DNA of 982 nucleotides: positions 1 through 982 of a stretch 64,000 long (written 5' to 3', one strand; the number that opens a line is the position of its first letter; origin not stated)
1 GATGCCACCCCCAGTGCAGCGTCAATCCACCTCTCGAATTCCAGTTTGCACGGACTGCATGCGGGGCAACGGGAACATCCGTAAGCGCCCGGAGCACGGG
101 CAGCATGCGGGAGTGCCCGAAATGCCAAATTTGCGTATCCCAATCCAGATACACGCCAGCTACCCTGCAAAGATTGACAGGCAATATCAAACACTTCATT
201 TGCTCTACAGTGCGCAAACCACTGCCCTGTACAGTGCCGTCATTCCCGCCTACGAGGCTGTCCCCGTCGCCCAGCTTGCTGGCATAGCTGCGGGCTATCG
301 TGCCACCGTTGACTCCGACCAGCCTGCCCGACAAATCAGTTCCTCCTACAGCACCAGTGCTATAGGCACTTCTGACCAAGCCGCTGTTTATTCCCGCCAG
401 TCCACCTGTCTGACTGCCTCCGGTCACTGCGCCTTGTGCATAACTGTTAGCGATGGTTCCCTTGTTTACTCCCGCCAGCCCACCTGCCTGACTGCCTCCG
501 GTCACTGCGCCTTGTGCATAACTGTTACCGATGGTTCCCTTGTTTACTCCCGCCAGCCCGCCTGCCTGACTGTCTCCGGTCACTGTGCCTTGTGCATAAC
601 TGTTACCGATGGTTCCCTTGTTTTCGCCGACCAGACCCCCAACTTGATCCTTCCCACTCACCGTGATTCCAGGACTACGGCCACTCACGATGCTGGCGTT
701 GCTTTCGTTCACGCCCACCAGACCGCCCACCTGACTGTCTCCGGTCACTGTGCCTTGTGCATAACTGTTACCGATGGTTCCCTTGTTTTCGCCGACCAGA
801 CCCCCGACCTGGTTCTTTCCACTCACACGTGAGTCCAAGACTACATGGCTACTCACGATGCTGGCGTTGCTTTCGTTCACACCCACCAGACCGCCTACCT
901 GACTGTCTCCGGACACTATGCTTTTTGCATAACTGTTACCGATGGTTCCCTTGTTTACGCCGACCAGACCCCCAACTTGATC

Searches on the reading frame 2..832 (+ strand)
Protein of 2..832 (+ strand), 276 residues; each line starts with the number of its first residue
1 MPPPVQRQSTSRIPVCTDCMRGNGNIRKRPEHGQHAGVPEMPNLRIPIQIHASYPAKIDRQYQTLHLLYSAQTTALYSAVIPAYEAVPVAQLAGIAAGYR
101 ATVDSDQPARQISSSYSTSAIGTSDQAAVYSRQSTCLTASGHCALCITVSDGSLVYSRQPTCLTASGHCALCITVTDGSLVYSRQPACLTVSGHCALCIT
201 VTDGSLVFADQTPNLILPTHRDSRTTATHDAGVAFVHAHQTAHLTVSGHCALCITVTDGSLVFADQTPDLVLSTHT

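Call 8: search_protein_families(library=pfam, proteins=[window:2-832:+], max_evalue=0.01)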
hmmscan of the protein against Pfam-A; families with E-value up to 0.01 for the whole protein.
window:2-832:+ (276 aa): 1 family
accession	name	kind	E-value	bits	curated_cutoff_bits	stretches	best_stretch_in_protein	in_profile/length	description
PF24110.1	DUF7385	-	0.00096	19.2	28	0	142-181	28-67/72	Family of unknown function (DUF7385)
